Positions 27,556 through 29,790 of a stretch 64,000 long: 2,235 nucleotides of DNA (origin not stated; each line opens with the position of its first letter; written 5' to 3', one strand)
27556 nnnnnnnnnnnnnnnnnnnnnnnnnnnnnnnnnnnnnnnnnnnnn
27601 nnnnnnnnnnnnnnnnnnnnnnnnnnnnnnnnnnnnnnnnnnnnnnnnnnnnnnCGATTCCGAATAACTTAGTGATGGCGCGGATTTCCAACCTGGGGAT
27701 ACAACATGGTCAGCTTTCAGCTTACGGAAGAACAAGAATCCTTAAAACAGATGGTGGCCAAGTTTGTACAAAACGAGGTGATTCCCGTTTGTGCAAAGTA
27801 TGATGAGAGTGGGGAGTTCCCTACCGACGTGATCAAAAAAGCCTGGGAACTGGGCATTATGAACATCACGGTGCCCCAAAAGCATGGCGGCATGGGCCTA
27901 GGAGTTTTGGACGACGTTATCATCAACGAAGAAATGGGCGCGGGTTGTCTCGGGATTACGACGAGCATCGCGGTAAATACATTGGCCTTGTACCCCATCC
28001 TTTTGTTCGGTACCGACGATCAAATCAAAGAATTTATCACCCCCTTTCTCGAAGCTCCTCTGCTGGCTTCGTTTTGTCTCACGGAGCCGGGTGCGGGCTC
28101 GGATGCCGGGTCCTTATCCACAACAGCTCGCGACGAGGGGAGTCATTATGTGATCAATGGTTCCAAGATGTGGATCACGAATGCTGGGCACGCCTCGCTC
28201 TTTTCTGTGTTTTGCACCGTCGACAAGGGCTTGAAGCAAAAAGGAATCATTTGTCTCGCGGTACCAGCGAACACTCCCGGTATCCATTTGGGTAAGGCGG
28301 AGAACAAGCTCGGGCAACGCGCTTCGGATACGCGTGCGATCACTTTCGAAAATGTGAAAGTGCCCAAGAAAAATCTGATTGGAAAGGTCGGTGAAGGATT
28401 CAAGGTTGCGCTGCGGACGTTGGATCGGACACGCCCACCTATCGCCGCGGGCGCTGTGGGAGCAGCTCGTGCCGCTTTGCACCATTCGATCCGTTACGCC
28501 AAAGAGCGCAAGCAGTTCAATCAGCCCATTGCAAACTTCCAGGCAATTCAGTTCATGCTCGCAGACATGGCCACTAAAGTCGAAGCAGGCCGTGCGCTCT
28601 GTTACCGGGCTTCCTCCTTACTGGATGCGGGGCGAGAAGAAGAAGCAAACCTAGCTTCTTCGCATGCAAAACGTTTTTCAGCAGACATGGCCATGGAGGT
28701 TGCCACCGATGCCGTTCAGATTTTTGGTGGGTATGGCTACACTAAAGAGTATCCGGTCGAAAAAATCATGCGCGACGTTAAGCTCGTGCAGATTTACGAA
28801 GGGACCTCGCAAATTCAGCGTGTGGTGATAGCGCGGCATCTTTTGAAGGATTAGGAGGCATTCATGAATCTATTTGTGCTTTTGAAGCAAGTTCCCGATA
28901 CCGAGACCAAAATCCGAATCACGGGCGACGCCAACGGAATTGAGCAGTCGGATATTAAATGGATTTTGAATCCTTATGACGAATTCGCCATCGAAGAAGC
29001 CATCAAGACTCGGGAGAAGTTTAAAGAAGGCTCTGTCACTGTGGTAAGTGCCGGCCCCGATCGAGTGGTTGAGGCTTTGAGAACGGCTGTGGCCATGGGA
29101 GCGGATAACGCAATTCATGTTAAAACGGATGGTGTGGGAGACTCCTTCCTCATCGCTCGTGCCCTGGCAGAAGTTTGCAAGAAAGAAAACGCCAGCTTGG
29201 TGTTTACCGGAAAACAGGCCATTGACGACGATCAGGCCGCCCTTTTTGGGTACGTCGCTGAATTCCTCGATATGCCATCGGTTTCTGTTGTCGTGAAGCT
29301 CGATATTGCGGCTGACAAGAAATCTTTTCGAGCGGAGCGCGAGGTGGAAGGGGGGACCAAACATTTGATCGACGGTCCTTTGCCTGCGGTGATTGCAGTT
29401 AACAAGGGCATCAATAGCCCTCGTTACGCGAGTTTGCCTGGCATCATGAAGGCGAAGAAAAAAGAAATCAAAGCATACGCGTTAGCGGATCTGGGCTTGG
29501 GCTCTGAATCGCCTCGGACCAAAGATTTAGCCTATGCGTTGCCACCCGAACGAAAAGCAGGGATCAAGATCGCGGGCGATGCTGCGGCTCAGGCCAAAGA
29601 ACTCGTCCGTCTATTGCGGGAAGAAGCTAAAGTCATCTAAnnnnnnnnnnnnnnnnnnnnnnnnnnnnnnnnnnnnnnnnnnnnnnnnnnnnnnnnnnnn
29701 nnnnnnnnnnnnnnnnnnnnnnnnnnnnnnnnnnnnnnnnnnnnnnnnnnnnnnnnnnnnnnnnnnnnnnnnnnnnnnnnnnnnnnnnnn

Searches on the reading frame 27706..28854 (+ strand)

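Call 3: search_protein_families(library=pfam, proteins=[window:27706-28854:+], max_evalue=0.01)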
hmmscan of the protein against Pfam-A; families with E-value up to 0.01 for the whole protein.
window:27706-28854:+ (382 aa): 6 families
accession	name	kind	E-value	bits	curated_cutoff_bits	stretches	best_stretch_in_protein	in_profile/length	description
PF00441.29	Acyl-CoA_dh_1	-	3.1e-51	173.9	22.4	1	229-380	1-150/150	Acyl-CoA dehydrogenase, C-terminal domain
PF02771.21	Acyl-CoA_dh_N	-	4e-31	108.1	22.9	1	7-115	1-110/113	Acyl-CoA dehydrogenase, N-terminal domain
PF02770.24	Acyl-CoA_dh_M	-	2.7e-26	92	33.3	1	122-217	1-97/97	Acyl-CoA dehydrogenase, middle domain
PF08028.16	Acyl-CoA_dh_2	-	1.4e-23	84.1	22.7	1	246-368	3-133/134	Acyl-CoA dehydrogenase, C-terminal domain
PF22924.1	ACOX_C_alpha1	-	1.3e-07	32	27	1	262-380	49-169/169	Acyl-CoA oxidase, C-alpha1 domain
PF11794.13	HpaB_N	-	0.0011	19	35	1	149-196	179-228/270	4-hydroxyphenylacetate 3-hydroxylase N terminal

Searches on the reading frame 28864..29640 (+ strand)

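Call 78: search_protein_families(library=pfam, proteins=[window:28864-29640:+], max_evalue=0.00001)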
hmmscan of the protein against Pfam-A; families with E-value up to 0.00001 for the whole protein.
window:28864-29640:+ (258 aa): 1 family
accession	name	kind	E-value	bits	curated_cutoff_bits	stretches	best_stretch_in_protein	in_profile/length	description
PF01012.27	ETF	-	4.6e-42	144.3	26.7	1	27-209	5-180/181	Electron transfer flavoprotein domain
